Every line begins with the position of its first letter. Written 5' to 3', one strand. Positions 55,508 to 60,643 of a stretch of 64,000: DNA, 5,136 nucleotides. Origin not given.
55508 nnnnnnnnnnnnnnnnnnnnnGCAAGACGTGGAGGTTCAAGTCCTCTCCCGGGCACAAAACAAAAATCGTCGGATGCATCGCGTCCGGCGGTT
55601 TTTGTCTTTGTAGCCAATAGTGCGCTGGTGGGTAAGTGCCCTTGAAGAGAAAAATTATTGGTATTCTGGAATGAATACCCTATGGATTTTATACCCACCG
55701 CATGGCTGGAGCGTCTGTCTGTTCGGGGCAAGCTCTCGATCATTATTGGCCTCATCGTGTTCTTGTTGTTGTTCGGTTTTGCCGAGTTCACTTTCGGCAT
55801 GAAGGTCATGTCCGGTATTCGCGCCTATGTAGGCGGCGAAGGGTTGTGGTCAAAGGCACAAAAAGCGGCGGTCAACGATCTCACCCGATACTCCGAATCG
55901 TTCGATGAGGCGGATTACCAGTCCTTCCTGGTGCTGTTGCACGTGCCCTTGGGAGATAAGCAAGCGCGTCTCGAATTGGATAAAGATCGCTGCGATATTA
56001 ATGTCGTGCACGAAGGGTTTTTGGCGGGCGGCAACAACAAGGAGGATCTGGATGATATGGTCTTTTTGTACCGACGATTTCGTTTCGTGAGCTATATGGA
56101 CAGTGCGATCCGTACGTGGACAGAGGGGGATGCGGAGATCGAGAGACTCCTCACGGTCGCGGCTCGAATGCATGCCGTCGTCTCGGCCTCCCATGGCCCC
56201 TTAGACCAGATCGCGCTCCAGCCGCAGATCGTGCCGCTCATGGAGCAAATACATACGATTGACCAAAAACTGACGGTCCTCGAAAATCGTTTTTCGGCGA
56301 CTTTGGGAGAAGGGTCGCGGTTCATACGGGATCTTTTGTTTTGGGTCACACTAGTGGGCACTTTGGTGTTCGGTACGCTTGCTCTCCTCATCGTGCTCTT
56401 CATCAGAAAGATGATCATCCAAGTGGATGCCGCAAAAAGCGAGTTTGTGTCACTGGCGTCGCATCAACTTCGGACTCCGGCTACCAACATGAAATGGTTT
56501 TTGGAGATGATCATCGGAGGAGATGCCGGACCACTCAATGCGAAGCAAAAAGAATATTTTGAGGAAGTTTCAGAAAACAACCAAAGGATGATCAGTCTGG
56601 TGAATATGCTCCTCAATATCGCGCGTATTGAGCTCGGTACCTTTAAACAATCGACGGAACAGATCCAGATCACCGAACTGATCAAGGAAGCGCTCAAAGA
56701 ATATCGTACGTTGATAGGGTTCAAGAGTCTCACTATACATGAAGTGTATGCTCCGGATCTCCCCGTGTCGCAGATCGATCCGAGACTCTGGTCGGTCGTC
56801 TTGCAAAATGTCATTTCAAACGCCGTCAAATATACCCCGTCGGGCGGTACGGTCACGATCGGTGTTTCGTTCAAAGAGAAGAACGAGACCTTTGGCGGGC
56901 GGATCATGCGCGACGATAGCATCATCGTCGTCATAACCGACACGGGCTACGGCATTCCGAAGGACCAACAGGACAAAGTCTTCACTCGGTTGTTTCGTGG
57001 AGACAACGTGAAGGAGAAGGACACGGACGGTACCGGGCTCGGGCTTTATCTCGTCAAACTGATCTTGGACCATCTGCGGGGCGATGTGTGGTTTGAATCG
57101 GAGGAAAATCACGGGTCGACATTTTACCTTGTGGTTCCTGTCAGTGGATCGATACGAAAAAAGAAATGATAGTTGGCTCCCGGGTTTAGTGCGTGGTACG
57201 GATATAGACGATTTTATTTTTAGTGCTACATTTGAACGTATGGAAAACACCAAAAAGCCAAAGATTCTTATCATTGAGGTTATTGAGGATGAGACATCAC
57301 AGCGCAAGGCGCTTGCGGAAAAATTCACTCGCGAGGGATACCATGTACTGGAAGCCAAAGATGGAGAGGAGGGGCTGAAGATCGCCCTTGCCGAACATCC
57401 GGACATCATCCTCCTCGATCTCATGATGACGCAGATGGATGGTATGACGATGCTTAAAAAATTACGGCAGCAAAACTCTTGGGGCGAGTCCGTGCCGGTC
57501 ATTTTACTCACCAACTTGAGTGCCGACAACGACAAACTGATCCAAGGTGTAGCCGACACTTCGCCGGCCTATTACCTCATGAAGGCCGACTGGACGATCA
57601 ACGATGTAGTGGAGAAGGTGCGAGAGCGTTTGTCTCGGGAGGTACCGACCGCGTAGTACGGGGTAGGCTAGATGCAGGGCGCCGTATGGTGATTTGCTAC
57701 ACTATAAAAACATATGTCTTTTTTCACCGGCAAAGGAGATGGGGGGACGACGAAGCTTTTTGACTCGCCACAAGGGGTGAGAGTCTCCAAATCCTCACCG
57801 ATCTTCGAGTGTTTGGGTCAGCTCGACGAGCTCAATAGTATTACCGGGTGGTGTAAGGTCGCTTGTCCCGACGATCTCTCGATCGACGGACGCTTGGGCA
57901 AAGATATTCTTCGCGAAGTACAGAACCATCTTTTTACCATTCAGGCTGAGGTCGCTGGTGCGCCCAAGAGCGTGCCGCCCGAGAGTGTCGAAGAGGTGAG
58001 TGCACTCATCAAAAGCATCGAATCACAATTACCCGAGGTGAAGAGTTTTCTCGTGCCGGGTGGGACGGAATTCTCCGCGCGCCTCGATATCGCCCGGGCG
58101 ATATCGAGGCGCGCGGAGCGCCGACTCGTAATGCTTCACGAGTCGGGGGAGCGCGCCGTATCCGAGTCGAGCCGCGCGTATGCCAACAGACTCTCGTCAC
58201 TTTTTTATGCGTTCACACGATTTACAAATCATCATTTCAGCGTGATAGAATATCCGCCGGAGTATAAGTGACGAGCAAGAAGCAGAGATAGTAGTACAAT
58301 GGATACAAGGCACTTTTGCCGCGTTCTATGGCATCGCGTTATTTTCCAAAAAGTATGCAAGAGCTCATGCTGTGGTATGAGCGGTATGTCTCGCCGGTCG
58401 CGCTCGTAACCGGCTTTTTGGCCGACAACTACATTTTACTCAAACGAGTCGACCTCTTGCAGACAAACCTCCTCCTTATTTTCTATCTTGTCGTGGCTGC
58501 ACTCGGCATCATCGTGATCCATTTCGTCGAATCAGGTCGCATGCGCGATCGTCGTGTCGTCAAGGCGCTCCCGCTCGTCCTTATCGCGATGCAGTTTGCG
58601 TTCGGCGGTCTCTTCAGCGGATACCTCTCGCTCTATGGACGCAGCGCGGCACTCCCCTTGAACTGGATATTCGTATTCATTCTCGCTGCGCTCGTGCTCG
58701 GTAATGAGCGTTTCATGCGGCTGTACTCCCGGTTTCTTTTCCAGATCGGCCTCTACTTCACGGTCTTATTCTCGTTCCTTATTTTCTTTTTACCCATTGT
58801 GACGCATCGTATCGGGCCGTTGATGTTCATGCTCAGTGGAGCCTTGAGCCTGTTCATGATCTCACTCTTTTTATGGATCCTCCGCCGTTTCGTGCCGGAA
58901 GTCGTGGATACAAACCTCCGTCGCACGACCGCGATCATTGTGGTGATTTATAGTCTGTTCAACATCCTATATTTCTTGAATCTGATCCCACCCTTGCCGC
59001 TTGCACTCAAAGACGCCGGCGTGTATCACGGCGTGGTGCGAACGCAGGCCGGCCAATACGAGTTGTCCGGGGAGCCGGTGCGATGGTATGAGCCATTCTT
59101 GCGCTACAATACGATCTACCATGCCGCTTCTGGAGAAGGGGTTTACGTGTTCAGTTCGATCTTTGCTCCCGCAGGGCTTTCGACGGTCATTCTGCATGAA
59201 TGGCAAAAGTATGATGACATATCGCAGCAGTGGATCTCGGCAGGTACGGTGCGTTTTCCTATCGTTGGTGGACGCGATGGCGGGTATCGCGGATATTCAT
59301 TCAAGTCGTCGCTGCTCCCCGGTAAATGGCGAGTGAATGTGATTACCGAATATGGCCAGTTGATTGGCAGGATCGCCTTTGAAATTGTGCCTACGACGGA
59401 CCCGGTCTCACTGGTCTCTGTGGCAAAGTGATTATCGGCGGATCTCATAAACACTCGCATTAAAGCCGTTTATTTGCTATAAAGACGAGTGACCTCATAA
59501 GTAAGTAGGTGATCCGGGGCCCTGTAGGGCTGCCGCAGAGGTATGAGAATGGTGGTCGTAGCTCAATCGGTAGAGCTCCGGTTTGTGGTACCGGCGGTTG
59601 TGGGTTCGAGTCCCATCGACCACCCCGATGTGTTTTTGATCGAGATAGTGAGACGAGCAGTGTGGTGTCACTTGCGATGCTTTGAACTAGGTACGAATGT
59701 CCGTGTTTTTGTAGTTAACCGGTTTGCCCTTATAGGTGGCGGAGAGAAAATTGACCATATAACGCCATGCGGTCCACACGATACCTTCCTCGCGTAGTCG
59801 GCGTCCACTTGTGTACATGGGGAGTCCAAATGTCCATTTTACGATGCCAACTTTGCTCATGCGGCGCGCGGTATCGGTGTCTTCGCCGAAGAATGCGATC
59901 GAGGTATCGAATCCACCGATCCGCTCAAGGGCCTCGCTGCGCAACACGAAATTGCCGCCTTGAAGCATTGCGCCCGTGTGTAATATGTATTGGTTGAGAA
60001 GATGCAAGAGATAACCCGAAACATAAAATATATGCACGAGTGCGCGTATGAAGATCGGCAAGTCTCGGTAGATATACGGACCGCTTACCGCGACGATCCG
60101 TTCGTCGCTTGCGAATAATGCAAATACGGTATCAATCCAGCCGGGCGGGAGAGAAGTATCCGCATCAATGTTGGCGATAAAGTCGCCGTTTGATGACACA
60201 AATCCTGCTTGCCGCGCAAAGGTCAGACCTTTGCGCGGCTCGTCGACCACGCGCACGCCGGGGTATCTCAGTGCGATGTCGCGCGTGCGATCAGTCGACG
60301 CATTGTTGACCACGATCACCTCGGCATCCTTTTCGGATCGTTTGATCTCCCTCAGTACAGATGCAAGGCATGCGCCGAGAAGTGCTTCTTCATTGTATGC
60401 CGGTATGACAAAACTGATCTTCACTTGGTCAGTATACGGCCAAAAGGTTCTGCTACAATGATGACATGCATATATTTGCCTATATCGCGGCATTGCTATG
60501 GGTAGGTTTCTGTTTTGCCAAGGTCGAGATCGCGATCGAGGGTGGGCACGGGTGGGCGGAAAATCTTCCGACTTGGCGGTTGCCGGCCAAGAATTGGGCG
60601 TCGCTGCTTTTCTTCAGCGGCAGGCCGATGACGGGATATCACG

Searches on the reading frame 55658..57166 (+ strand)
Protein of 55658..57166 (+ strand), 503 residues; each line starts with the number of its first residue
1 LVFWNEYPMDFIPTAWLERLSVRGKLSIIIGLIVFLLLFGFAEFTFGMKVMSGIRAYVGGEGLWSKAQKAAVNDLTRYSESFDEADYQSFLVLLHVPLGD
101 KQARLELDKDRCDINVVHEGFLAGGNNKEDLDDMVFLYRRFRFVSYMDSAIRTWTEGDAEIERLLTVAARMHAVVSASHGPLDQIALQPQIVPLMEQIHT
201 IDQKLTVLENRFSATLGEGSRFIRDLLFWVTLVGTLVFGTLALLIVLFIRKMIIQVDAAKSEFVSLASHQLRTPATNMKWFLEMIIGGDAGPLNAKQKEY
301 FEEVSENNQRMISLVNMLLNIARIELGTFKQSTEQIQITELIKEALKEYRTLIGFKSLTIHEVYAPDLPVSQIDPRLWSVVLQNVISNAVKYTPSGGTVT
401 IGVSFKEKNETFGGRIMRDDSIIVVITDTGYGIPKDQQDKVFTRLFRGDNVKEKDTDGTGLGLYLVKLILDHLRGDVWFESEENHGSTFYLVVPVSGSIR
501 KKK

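Call 48: search_protein_families(library=pfam, proteins=[window:55658-57166:+], max_evalue=0.0001)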
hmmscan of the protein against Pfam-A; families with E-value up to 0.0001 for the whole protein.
window:55658-57166:+ (503 aa): 2 families
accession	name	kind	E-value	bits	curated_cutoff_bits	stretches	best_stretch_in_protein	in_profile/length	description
PF02518.31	HATPase_c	-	1e-23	84.3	26.4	1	375-495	3-109/111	Histidine kinase-, DNA gyrase B-, and HSP90-like ATPase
PF00512.31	HisKA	-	4e-13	49.7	26.9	1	259-326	1-65/66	His Kinase A (phospho-acceptor) domain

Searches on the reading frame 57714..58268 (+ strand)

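Call 48: search_protein_families(library=pfam, proteins=[window:57714-58268:+], max_evalue=0.0001)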
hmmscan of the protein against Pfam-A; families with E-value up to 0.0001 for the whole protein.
window:57714-58268:+ (185 aa): 1 family
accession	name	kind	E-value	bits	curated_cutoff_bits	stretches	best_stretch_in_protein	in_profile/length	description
PF01923.23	Cob_adeno_trans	-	5.9e-41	140.8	24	1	4-170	2-170/171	Cobalamin adenosyltransferase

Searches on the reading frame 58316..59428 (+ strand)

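Call 48: search_protein_families(library=pfam, proteins=[window:58316-59428:+], max_evalue=0.0001)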
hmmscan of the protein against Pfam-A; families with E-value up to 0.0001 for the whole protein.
window:58316-59428:+ (371 aa): 1 family
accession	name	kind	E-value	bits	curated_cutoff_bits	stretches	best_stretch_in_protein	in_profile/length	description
PF11141.13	DUF2914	-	9.5e-14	51.3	23.6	1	290-357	2-62/62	Protein of unknown function (DUF2914)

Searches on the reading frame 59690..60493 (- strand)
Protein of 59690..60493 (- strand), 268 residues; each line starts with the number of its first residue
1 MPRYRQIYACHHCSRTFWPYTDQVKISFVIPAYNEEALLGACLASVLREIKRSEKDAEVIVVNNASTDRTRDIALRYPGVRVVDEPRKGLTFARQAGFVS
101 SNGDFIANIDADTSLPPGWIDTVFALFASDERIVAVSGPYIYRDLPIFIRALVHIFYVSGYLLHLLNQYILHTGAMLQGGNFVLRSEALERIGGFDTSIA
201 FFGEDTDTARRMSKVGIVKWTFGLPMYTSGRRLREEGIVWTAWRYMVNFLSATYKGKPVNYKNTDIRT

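Call 48: search_protein_families(library=pfam, proteins=[window:59690-60493:-], max_evalue=0.0001)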
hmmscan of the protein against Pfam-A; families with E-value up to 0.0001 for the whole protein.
window:59690-60493:- (268 aa): 4 families
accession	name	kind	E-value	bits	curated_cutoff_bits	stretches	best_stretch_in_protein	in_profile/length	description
PF00535.33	Glycos_transf_2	-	7.8e-30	104.4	23.3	1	27-192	1-167/168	Glycosyl transferase family 2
PF13641.12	Glyco_tranf_2_3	-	3.9e-15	56.9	27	1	26-216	3-198/230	Glycosyltransferase like family 2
PF13632.12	Glyco_trans_2_3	-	1.6e-09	38.3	27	1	106-220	2-111/198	Glycosyl transferase family group 2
PF13506.12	Glyco_transf_21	-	4.9e-05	23.3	21.7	1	101-220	29-145/174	Glycosyl transferase family 21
